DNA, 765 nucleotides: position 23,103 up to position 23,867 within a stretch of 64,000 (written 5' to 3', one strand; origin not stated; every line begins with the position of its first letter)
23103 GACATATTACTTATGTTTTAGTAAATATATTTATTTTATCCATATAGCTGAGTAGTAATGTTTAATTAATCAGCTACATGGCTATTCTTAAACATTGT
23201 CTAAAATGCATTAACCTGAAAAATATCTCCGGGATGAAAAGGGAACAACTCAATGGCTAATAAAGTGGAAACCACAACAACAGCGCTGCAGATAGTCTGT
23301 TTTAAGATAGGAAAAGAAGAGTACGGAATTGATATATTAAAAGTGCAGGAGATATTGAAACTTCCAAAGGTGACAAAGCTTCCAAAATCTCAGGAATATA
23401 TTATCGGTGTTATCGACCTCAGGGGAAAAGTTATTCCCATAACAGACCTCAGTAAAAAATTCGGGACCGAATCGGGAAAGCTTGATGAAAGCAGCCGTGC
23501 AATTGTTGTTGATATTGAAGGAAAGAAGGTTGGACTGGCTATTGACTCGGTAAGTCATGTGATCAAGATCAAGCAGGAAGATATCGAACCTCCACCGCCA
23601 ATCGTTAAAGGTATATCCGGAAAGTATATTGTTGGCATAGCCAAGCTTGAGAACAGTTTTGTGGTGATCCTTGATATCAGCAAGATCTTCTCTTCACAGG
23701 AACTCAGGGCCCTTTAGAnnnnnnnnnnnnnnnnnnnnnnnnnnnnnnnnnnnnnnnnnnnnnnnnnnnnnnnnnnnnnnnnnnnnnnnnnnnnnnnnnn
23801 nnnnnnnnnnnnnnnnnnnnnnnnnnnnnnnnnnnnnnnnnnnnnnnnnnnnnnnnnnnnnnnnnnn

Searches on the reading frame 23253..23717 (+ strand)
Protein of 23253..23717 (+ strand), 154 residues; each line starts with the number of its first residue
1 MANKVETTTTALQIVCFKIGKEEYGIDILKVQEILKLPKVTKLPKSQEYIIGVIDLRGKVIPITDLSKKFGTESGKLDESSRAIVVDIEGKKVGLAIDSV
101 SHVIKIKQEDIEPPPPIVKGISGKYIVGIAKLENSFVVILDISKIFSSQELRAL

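Call 13: search_protein_families(library=pfam, proteins=[window:23253-23717:+])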
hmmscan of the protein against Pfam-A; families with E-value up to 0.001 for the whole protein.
window:23253-23717:+ (154 aa): 1 family
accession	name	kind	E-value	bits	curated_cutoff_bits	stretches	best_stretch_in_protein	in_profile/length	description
PF01584.24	CheW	-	2.4e-41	141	23.5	1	13-149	1-137/138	CheW-like domain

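Call 15: find_encoding_contigs(protein=window:23253-23717:+, flank=10000, max_places=6)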
Protein window:23253-23717:+ (154 aa): 2 contigs read that carry it; 2 places shown.
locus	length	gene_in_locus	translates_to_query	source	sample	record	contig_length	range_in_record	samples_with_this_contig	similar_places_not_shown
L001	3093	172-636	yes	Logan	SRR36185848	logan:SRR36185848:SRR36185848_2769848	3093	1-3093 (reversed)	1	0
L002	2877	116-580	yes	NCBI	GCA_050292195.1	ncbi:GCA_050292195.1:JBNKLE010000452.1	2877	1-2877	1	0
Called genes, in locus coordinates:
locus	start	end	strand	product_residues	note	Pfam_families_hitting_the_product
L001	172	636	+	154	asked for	PF01584:CheW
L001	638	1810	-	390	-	PF00465:Fe-ADH, PF25137:ADH_Fe_C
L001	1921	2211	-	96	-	PF04316:FlgM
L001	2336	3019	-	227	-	PF00590:TP_methylase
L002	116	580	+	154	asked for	PF01584:CheW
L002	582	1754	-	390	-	PF00465:Fe-ADH, PF25137:ADH_Fe_C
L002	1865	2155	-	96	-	PF04316:FlgM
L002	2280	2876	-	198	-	?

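Call 25: find_homologous_proteins(query=window:23253-23717:+, max_evalue=1e-20)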
Query window:23253-23717:+ (154 aa): 553 proteins with E <= 1e-20 among 668 candidates; the best 120 are listed.
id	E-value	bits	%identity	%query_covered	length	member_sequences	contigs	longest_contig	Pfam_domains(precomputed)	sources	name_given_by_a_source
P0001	1.1e-83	296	95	100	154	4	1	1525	PF01584.25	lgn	-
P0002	2.2e-77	276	88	100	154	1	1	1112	PF01584.25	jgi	jgi:purine-binding chemotaxis protein CheW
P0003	3.5e-68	246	77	100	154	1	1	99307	PF01584.25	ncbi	-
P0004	1.0e-66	241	77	99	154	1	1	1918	PF01584.25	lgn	-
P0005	1.3e-65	238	76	100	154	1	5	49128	PF01584.25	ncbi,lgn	-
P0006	1.5e-65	237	75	99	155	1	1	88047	PF01584.25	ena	-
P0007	1.8e-65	237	76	100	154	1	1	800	PF01584.25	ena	-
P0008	2.8e-65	237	74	100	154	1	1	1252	PF01584.25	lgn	-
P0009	2.9e-65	236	75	96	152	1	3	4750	PF01584.25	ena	-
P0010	4.9e-65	236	73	100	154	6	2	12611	PF01584.25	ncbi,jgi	jgi:purine-binding chemotaxis protein CheW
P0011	1.1e-64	235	77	92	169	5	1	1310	PF01584.25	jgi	jgi:purine-binding chemotaxis protein CheW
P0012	1.5e-64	234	72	100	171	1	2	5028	PF01584.25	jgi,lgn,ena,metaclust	metaclust:\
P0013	2.0e-64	234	72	100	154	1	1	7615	PF01584.25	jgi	-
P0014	2.2e-64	234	74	98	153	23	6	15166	PF01584.25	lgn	-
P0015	2.4e-64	234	73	100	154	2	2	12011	PF01584.25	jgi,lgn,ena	-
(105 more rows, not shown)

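Call 26: find_encoding_contigs(protein=P0003, flank=10000, max_places=3)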
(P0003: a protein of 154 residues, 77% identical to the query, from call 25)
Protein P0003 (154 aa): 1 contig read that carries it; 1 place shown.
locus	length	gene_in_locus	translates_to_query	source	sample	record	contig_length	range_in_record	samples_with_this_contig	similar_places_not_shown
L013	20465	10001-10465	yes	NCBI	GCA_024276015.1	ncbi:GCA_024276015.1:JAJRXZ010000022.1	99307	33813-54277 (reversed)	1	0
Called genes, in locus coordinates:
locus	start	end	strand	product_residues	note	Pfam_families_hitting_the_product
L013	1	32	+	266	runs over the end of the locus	PF04542:Sigma70_r2, PF04539:Sigma70_r3 (weak), PF08281:Sigma70_r4_2, PF04545:Sigma70_r4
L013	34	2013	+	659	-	PF14804:Jag_N, PF20250:FapA_N, PF03961:FapA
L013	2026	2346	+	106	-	-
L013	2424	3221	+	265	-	PF19610:DUF6115 (weak), PF10975:DUF2802 (weak)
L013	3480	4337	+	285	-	PF03705:CheR_N, PF01739:CheR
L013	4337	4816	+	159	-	PF03975:CheD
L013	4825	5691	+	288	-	PF03755:YicC-like_N, PF08340:YicC-like_C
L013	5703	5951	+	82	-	PF04025:RemA-like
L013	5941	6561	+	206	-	PF00625:Guanylate_kin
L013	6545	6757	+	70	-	-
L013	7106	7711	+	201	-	PF01715:IPPT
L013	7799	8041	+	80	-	PF17209:Hfq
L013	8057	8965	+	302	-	PF01145:Band_7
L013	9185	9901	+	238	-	-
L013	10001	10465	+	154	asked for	PF01584:CheW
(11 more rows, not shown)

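Call 27: find_encoding_contigs(protein=P0001, flank=10000, max_places=3)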
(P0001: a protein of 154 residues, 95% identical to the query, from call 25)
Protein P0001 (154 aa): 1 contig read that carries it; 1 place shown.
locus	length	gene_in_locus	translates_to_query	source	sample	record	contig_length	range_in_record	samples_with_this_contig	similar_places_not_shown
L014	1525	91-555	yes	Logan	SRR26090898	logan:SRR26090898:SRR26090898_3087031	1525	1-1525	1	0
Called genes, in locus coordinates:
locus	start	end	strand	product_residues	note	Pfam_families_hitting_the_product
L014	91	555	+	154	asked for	PF01584:CheW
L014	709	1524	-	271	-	?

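Call 28: find_encoding_contigs(protein=P0005, flank=10000, max_places=3)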
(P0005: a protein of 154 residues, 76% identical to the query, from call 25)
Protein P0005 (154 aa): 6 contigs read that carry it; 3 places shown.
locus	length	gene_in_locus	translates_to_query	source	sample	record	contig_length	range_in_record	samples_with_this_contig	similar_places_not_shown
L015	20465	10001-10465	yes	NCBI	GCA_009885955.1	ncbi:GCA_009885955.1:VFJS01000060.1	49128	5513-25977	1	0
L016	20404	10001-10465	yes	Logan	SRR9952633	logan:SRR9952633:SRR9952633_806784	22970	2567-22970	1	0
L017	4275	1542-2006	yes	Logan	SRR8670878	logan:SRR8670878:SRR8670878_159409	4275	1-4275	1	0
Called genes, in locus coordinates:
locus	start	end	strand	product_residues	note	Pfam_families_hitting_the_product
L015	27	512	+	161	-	PF12867:DinB_2 (weak)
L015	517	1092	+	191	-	PF01209:Ubie_methyltran, PF10294:Methyltransf_16 (weak), PF01135:PCMT (weak), PF13489:Methyltransf_23, PF13847:Methyltransf_31, PF08241:Methyltransf_11, PF08242:Methyltransf_12, PF13649:Methyltransf_25, +4 more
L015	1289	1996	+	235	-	PF08713:DNA_alkylation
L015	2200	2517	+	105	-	PF00893:Multi_Drug_Res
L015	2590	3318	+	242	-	PF13489:Methyltransf_23 (weak), PF13649:Methyltransf_25, PF08241:Methyltransf_11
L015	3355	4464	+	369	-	-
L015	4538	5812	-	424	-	PF00211:Guanylate_cyc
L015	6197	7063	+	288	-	PF00990:GGDEF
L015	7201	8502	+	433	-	PF01554:MatE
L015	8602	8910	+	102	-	PF01022:HTH_5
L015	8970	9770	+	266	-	PF02353:CMAS, PF01135:PCMT (weak), PF01209:Ubie_methyltran, PF13489:Methyltransf_23, PF13847:Methyltransf_31, PF08241:Methyltransf_11, PF08242:Methyltransf_12, PF13649:Methyltransf_25, +2 more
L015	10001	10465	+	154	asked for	PF01584:CheW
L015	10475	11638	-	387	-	PF00465:Fe-ADH, PF13685:Fe-ADH_2 (weak), PF25137:ADH_Fe_C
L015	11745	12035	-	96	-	PF04316:FlgM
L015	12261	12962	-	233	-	PF00590:TP_methylase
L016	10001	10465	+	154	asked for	PF01584:CheW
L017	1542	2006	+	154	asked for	PF01584:CheW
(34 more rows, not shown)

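Call 76: find_encoding_contigs(protein=P0002, flank=10000, max_places=3)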
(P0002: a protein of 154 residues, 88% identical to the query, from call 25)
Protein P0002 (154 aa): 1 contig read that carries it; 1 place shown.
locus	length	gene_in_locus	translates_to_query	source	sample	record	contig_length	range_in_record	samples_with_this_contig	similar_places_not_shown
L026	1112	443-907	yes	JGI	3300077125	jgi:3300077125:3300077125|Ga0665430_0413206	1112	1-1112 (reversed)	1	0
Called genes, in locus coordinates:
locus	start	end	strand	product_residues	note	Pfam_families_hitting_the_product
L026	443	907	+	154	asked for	PF01584:CheW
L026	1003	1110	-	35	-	?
